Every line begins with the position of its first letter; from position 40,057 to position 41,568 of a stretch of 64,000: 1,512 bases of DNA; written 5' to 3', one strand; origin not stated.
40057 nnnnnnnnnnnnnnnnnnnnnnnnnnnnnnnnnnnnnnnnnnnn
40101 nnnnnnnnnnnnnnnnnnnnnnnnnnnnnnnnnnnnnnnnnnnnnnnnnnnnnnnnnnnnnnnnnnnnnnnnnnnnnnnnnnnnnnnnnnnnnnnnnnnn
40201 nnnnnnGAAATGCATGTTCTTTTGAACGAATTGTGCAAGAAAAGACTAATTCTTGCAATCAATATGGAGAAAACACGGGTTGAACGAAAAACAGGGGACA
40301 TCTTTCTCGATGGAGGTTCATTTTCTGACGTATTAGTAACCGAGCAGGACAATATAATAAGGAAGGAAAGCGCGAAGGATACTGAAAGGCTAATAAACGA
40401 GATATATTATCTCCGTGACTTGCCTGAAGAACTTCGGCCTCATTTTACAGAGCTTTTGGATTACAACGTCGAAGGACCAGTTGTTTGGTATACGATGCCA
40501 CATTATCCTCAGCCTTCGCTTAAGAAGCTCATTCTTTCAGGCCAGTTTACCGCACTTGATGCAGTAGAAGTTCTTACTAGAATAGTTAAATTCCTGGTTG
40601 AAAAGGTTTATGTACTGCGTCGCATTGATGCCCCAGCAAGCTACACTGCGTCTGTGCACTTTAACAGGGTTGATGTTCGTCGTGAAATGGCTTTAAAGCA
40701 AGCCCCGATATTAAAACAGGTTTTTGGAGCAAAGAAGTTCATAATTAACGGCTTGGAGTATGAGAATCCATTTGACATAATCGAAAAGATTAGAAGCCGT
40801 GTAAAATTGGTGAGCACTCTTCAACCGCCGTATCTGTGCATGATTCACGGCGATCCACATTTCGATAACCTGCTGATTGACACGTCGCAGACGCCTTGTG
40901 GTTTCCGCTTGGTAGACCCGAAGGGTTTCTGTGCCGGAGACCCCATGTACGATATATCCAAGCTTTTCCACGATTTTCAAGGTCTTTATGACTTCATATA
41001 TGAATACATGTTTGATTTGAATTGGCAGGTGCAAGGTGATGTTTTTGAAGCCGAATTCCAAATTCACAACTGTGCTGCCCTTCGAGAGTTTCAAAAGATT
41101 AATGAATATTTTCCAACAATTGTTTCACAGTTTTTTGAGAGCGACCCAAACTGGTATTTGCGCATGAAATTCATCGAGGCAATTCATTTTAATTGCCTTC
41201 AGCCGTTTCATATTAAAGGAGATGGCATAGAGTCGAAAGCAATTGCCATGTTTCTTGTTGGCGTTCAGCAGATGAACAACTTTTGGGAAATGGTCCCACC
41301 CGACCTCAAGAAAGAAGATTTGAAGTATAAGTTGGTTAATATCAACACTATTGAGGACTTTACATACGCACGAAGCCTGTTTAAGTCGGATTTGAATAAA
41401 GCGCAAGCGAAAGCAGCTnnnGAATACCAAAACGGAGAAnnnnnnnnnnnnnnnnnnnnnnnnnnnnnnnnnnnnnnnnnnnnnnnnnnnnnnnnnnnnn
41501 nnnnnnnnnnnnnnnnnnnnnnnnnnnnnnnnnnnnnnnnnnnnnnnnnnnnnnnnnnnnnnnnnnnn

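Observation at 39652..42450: LicC-LicA-like fused kinase/cytidylyltransferase next to a TagF-like transferase suggests CDP-alcohol-dependent phospho-substituent decoration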

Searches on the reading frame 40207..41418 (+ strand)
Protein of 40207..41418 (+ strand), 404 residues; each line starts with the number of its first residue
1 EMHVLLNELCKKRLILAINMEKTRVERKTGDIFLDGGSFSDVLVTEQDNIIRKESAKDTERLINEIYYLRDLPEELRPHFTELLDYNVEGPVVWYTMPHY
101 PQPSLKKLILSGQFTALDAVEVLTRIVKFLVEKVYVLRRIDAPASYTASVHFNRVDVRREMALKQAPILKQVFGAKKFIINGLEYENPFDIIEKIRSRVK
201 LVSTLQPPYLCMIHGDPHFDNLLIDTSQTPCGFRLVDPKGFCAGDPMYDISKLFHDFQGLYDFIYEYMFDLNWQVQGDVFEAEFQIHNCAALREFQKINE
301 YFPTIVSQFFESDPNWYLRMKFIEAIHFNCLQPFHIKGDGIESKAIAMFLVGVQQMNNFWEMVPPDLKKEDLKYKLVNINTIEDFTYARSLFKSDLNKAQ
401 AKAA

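Call 24: search_protein_families(library=ncbifam, proteins=[window:40207-41418:+], max_evalue=10)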
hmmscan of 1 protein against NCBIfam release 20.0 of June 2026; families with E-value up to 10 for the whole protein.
window:40207-41418:+ (404 aa): 3 families
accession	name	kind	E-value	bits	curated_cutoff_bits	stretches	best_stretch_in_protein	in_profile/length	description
NF012171.0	APH_6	equivalog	0.0069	15.7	325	1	210-258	156-200/270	APH(6)-I family aminoglycoside O-phosphotransferase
NF046102.1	CellCycRegCcrZ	equivalog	0.037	13.5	400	1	209-257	152-197/260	cell cycle regulator CcrZ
TIGR02172.1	Fb_sc_TIGR02172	paralog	0.064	13.1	228.2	1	196-272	139-211/226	TIGR02172 family protein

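Call 25: search_protein_families(library=pfam, alignment_id=A2, max_evalue=1)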
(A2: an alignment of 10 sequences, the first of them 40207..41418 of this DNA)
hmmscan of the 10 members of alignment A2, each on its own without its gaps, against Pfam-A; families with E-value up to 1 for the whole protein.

A. member 1, window:40207-41418:+ (404 aa): 2 families
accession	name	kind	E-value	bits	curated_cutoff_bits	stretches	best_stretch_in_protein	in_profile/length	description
PF01636.29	APH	-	1.1e-05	25.8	23.2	1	207-257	163-213/239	Phosphotransferase enzyme family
PF02958.26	EcKL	-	0.031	14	22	1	197-253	202-260/294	Ecdysteroid kinase-like family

B. families by the number of members that match (of 10 scanned): 9 families
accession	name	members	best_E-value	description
PF01636.29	APH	10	9.6e-11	Phosphotransferase enzyme family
PF19974.5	TCAD9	8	0.0014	Ternary complex associated domain 9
PF02958.26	EcKL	6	0.00039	Ecdysteroid kinase-like family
PF04655.20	APH_6_hur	6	0.0035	Aminoglycoside/hydroxyurea antibiotic resistance kinase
PF19387.4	DUF5962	1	0.048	Family of unknown function (DUF5962)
PF16523.10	betaPIX_CC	1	0.15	betaPIX coiled coil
PF20638.3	ATG5_UblA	1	0.18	Autophagy protein ATG5, UblA domain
PF03344.20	Daxx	1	0.21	Daxx N-terminal Rassf1C-interacting domain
PF07889.17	DUF1664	1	0.21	Protein of unknown function (DUF1664)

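Call 28: predict_structure(alignment_id=A2)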
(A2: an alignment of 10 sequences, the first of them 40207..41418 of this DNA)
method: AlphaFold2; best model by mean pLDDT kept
length: 404 residues; sequences in the alignment: 10
mean_pLDDT: 79.2   pTM: 0.78
mean pLDDT of the five models: 79.2, 78.9, 77.1, 76.5, 76.1
residues with pLDDT >= 90: 183; 70-90: 125; 50-70: 38; < 50: 58
segments of 3 or more residues with pLDDT < 50: 1-38, 337-339, 375-379, 395-404
pLDDT, mean of each block of 10 residues (from residue 1): 36 32 34 37 69 85 89 93 94 91 89 92 96 92 82 84 81 94 96 92 92 88 93 88 87 83 79 93 90 91 92 91 86 54 83 95 92 52 54 47 35
secondary structure, 60 per line:
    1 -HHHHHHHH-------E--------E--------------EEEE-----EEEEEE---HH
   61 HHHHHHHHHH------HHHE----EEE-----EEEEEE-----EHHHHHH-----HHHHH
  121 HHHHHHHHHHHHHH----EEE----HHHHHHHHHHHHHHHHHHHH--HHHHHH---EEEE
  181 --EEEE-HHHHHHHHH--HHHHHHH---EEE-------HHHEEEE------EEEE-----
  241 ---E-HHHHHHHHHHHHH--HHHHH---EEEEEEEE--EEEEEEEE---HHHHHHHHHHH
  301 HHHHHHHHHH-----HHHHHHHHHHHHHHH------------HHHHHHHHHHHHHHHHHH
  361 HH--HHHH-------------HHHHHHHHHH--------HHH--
elements in order: H2-9 E41-44 E50-55 H59-70 E85-87 E93-98 H105-110 H116-134 E139-141 H146-165 H168-173 E177-180 E183-186 H188-196 H199-205 E209-211 E222-225 E232-235 H246-258 H261-265 E269-276 E279-286 H290-310 H316-330 H343-362 H365-368 H382-391

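Call 30: search_protein_representatives(alignment_id=A2)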
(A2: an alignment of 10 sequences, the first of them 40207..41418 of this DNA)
Query: 10 sequences, 401 profile positions. Proteins with E-value up to 0.001 (for the whole library): 2846; up to 1e-10: 1237; up to 1e-30: 204. The best 150 are listed.
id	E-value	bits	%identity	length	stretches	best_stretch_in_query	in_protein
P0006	1.1e-199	679.8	-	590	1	1-401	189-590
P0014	2.6e-138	477.7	-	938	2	5-397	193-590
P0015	1.5e-95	336.9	-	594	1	2-395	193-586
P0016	3.3e-93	329.1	-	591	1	6-392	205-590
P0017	7.2e-90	318.2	-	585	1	6-385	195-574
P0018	2.0e-89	316.7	-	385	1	8-367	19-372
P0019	3.9e-87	309.2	-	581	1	29-392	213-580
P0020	3.0e-83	296.4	-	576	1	29-390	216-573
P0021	4.7e-81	289.1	-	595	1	5-396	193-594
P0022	3.1e-80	286.4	-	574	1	7-392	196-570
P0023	1.2e-79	284.6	-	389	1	30-392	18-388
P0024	1.6e-79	284.1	-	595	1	4-396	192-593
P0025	9.8e-79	281.5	-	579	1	6-390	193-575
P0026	4.6e-78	279.3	-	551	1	2-390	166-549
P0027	1.1e-76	274.8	-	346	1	31-366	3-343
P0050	1.6e-64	234.7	-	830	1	26-362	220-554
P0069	1.7e-60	221.5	-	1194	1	27-366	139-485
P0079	1.2e-58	215.3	-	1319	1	31-364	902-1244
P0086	1.1e-56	208.9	-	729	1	29-362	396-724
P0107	3.2e-53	197.5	-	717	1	20-360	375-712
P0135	1.5e-45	172.2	-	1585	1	32-357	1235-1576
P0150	9.2e-42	159.8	-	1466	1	28-364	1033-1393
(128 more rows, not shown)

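Call 32: fold_search(model_id=the predicted structure, library=pdb)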
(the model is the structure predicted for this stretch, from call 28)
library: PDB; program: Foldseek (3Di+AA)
matches with E <= 10: 1822; with E <= 0.001: 65
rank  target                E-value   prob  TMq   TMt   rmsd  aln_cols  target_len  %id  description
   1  9qoy_A                1.8e-06  1.00  0.37  0.53  10.7       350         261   12  Pseudomonas aeruginosa APH(3")-IIb - Wild Type (released 2026-04-08)
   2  9qos_A                3.1e-06  1.00  0.35  0.51  11.1       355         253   13  APH(3')-IIb with an inhibitor (released 2026-02-11)
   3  1nd4_A                5.6e-06  1.00  0.33  0.47   9.4       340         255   13  Crystal structure of aminoglycoside-3'-phosphotransferase-IIa (released 2003-09-16)
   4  9qos_B                9.4e-06  1.00  0.35  0.51  11.4       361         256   12  APH(3')-IIb with an inhibitor (released 2026-02-11)
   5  9qoy_B                1.7e-05  1.00  0.37  0.53  11.1       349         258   13  Pseudomonas aeruginosa APH(3")-IIb - Wild Type (released 2026-04-08)
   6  4gkh_G                8.0e-05  1.00  0.36  0.50  13.8       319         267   12  Crystal structure of the aminoglycoside phosphotransferase APH(3')-Ia, with substrate kanamycin and small molecule inh (released 2012-09-05)
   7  4feu_F                1.0e-04  1.00  0.37  0.56   9.3       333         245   10  Crystal structure of the aminoglycoside phosphotransferase APH(3')-Ia, with substrate kanamycin and small molecule inh (released 2012-06-20)
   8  4fev_A                1.4e-04  1.00  0.35  0.50  10.6       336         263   12  Crystal structure of the aminoglycoside phosphotransferase APH(3')-Ia, with substrate kanamycin and small molecule inh (released 2012-06-20)
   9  4gki_A                1.6e-04  1.00  0.34  0.47  13.9       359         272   11  Crystal structure of the aminoglycoside phosphotransferase APH(3')-Ia, with substrate kanamycin and small molecule inh (released 2012-09-05)
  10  4few_A                1.6e-04  1.00  0.34  0.48  14.5       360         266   11  Crystal structure of the aminoglycoside phosphotransferase APH(3')-Ia, with substrate kanamycin and small molecule inh (released 2012-06-20)
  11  4fex_C                1.7e-04  1.00  0.38  0.56  14.3       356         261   10  Crystal structure of the aminoglycoside phosphotransferase APH(3')-Ia, with substrate kanamycin and small molecule inh (released 2012-06-20)
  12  4few_B                1.8e-04  1.00  0.39  0.58  14.0       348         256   10  Crystal structure of the aminoglycoside phosphotransferase APH(3')-Ia, with substrate kanamycin and small molecule inh (released 2012-06-20)
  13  5iqi_A                1.8e-04  1.00  0.35  0.44  10.5       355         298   12  Aminoglycoside Phosphotransferase (2'')-Ia (CTD of AAC(6')-Ie/APH(2'')-Ia) Y237F mutant in complex with GMPPNP and Mag (released 2016-05-25)
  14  4gkh_H                2.0e-04  1.00  0.34  0.50   9.7       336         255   12  Crystal structure of the aminoglycoside phosphotransferase APH(3')-Ia, with substrate kanamycin and small molecule inh (released 2012-09-05)
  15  6c5u_C                2.0e-04  1.00  0.35  0.46  10.3       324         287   13  Aminoglycoside Phosphotransferase (2'')-Ia in complex with GMPPNP, Magnesium, and Ribostamycin, Alternate form (released 2018-04-11)
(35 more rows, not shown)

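Call 34: search_protein_families(library=pfam, proteins=[P0014, P0050, P0069, P0079, P0135, P0150, P0086, P0107], max_evalue=0.0001)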
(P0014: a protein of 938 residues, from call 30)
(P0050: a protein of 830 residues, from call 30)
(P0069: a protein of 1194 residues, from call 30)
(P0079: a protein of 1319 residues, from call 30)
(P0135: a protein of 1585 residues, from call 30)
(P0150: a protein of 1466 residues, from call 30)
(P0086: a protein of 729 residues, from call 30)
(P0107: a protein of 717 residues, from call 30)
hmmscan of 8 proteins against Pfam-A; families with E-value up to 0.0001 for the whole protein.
P0014 (938 aa): 3 families
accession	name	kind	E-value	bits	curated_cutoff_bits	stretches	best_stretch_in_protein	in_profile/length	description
PF00483.29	NTP_transferase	-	2.1e-09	37.8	21.2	1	2-125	1-127/245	Nucleotidyl transferase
PF12804.13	NTP_transf_3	-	1.4e-08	35.5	27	1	3-122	1-110/160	MobA-like NTP transferase domain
PF01636.29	APH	-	6.9e-08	33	23.2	0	763-807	147-193/239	Phosphotransferase enzyme family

P0050 (830 aa): 3 families
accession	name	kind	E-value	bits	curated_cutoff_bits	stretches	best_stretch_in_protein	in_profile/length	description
PF00702.32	Hydrolase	-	1.3e-22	81.6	26.4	1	575-779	2-191/191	haloacid dehalogenase-like hydrolase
PF13419.12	HAD_2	-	2.6e-17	63.9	23.8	1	577-780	1-173/178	Haloacid dehalogenase-like hydrolase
PF13242.12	Hydrolase_like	-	2.3e-05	24.7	22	1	741-779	4-42/75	HAD-hyrolase-like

P0069 (1194 aa): 1 family
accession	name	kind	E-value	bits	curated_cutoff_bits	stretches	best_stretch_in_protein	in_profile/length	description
PF01636.29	APH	-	2.8e-06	27.7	23.2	1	317-368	164-211/239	Phosphotransferase enzyme family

P0079 (1319 aa): 3 families
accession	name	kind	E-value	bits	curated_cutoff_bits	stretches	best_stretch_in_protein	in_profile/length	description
PF04321.23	RmlD_sub_bind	-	2.5e-41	142.1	27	1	611-843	3-230/287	RmlD substrate binding domain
PF01370.27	Epimerase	-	6.2e-20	72.1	20.9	1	611-818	1-228/240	NAD dependent epimerase/dehydratase family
PF01636.29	APH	-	2e-07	31.5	23.2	1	1066-1129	147-212/239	Phosphotransferase enzyme family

P0135 (1585 aa): 2 families
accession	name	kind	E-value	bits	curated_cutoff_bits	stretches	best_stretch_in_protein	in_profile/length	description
PF00551.24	Formyl_trans_N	-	1.1e-22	81.1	26.1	1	507-678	2-175/181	Formyl transferase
PF02911.23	Formyl_trans_C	-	1.6e-08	35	21.1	1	723-804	5-80/100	Formyl transferase, C-terminal domain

P0150 (1466 aa): 3 families
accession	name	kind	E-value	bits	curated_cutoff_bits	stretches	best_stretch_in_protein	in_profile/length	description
PF04321.23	RmlD_sub_bind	-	7.4e-36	124.1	27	1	745-1018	3-268/287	RmlD substrate binding domain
PF01370.27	Epimerase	-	6.9e-20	71.9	20.9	1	745-947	1-228/240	NAD dependent epimerase/dehydratase family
PF01636.29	APH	-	7.1e-10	39.5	23.2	1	1039-1269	5-210/239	Phosphotransferase enzyme family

P0086 (729 aa): 0 families

P0107 (717 aa): 0 families

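Call 35: search_solved_structures(query=A2, max_evalue=10, show_alignments=2)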
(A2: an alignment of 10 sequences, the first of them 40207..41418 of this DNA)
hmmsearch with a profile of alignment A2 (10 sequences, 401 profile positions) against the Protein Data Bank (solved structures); distinct sequences matched with E-value up to 10: 12.
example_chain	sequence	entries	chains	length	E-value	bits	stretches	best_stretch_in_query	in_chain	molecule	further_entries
6iy9_A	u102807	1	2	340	0.027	16.6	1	208-278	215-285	Hygromycin-B 7''-O-kinase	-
2olc_A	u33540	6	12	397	0.091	14.8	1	198-312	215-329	Methylthioribose kinase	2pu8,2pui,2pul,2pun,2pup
4auw_A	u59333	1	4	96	0.17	14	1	121-176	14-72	TRANSCRIPTION FACTOR MAFB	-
2wty_A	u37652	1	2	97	0.17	13.9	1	121-176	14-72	TRANSCRIPTION FACTOR MAFB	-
2wt7_B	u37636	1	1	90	0.18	13.8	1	121-176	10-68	TRANSCRIPTION FACTOR MAFB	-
2pyw_A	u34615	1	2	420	0.23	13.5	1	200-247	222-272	Uncharacterized protein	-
8bep_F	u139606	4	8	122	0.42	12.6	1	233-284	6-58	Cytochrome b-c1 complex subunit 7-2, mitochondrial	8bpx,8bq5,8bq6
3dfa_A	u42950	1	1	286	0.57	12.2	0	208-237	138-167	Calcium-dependent protein kinase cgd3_920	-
2wei_A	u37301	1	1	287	0.58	12.2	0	208-237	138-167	CALMODULIN-DOMAIN PROTEIN KINASE 1, PUTATIVE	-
6ef6_A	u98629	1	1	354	0.88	11.6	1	207-250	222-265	Aminoglycoside phosphotransferase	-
8zno_F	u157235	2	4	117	1.5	10.8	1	235-307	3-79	Cytochrome b-c1 complex subunit 7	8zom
4k5a_B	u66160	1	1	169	1.7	10.6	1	323-379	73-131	Designed Ankyrin Repeat Protein 013_D12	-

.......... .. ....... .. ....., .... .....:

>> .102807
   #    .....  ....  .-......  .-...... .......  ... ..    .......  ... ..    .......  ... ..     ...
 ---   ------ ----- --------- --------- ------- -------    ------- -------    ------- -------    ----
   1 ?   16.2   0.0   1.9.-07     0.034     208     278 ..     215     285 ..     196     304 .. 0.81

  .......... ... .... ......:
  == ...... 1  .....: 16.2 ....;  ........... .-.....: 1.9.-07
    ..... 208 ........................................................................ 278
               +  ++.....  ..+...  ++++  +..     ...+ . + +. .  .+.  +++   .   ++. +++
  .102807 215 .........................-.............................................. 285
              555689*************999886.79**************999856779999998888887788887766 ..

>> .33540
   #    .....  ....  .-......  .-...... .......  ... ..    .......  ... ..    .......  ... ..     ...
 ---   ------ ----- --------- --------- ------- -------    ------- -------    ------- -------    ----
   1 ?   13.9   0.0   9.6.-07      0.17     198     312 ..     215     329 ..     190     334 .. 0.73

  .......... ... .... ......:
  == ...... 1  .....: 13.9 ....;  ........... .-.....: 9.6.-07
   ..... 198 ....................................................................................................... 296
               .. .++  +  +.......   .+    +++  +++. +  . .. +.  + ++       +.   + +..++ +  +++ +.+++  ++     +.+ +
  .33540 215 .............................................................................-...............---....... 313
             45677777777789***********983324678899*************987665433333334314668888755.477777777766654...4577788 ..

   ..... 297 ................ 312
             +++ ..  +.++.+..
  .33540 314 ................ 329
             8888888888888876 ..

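Call 57: find_related_loci(query=A3, collection=genome_contigs, flank=8000)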
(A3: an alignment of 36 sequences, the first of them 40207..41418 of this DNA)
Query A3 (404 aa) in genome_contigs; peptide patterns used: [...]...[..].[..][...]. (x = any residue, [..] = any of these).
600 stretches matched a pattern (row limit reached: there are more); 22 encode a relative of the query (tblastn E <= 1e-3); 22 distinct loci.
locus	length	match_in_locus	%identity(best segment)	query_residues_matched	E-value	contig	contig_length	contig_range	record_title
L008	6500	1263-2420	37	5-392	4e-78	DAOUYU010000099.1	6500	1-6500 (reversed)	MAG TPA_asm: Candidatus Aminicenantes bacterium isolate CSMAG_935 CSMAG_935_k141_1104483_length_6500_cov_6.0000, whole g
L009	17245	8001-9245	33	4-392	2e-72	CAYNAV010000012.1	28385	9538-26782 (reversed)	MAG TPA_asm: Candidatus Woesearchaeota archaeon isolate SRP178699_co1_438 genome assembly, contig: NODE_1807_length_2838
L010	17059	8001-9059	33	34-386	8e-69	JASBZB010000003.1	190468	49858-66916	MAG: Clostridiaceae bacterium isolate bin-6 c_000000000038, whole genome shotgun sequence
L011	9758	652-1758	33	34-392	2e-65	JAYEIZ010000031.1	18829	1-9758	MAG: Nanoarchaeota archaeon isolate MAG177 MAG177_31, whole genome shotgun sequence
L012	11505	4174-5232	35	28-375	4e-60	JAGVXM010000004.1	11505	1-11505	Candidatus Pacearchaeota archaeon isolate RIFCSPHIGHO2_01_FULL_33_47 rifcsphigho2_01_scaffold_16031, whole genome shotgu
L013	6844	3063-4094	34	24-362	5e-59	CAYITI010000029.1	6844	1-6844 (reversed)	MAG TPA_asm: Candidatus Woesearchaeota archaeon isolate ERP119705_co6_993 genome assembly, contig: NODE_17246_length_684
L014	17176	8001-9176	32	5-395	8e-59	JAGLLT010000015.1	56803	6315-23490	MAG: Candidatus Omnitrophota bacterium isolate RS_5_28 ROV157_5.bin.28.fa_15, whole genome shotgun sequence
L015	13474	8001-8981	35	34-360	2e-58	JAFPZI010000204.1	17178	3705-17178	MAG: Synergistaceae bacterium isolate RGIG1612 Goat_Abomasum.Co__c1915534, whole genome shotgun sequence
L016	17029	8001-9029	32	30-361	3e-58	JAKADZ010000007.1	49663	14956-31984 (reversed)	MAG: Nanoarchaeota archaeon isolate WY1.bin114 NODE_1021_length_49663_cov_5.255713, whole genome shotgun sequence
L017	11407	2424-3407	33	34-361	5e-54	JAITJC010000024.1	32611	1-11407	MAG: Oscillospiraceae bacterium isolate Pcl387_bin149 k119_1137602, whole genome shotgun sequence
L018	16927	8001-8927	31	51-359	2e-44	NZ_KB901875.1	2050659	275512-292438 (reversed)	Verrucomicrobium sp. 3C A37ADRAFT_scaffold1.1, whole genome shotgun sequence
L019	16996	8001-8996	30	26-359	7e-44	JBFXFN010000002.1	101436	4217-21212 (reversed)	MAG: Candidatus Methylacidiphilaceae bacterium isolate CA_2019_TPIn_140 NODE_741_length_101436_cov_6.725029_TPIn, whole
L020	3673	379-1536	28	8-361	6e-38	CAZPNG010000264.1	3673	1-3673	MAG TPA_asm: uncultured bacterium isolate binchicken_co203_484 genome assembly, contig: k141_3522523, whole genome shotg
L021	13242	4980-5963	34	34-361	8e-57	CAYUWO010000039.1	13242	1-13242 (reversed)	MAG TPA_asm: uncultured Gammaproteobacteria bacterium isolate SRP314395_co1_247 genome assembly, contig: NODE_4299_lengt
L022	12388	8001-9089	29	51-360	5e-32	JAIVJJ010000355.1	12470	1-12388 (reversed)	MAG: Acidobacteria bacterium isolate MAG47 MTG47_12755, whole genome shotgun sequence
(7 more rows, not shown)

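Call 64: search_protein_families(library=pfam, alignment_id=A4, max_evalue=0.00001)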
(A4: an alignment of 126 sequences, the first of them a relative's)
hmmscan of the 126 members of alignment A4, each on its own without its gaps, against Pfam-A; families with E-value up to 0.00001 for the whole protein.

A. member 1, L008:214-639:+ (142 aa): 1 family
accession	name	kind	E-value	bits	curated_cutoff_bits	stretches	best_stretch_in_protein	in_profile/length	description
PF04321.23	RmlD_sub_bind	-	7.2e-09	35.6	27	1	1-135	144-281/287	RmlD substrate binding domain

B. families by the number of members that match (of 126 scanned): 129 families (the first 25 are shown)
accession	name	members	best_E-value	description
PF04321.23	RmlD_sub_bind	10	1.5e-59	RmlD substrate binding domain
PF01370.27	Epimerase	9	5.4e-74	NAD dependent epimerase/dehydratase family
PF16363.11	GDP_Man_Dehyd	8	2.6e-142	GDP-mannose 4,6 dehydratase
PF12804.13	NTP_transf_3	7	1.2e-15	MobA-like NTP transferase domain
PF08241.18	Methyltransf_11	6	3.6e-23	Methyltransferase domain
PF13489.12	Methyltransf_23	6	3.1e-21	Methyltransferase domain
PF02719.21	Polysacc_synt_2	6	7.9e-14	Polysaccharide biosynthesis protein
PF01073.25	3Beta_HSD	6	5.1e-13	3-beta hydroxysteroid dehydrogenase/isomerase family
PF07993.18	NAD_binding_4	6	6e-13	Male sterility protein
PF00483.29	NTP_transferase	5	2.8e-66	Nucleotidyl transferase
PF01663.27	Phosphodiest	5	1.3e-40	Type I phosphodiesterase / nucleotide pyrophosphatase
PF13419.12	HAD_2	5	9.7e-39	Haloacid dehalogenase-like hydrolase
PF00702.32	Hydrolase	5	3.7e-31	haloacid dehalogenase-like hydrolase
PF13847.12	Methyltransf_31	5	6.6e-27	Methyltransferase domain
PF13649.12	Methyltransf_25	5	2.5e-22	Methyltransferase domain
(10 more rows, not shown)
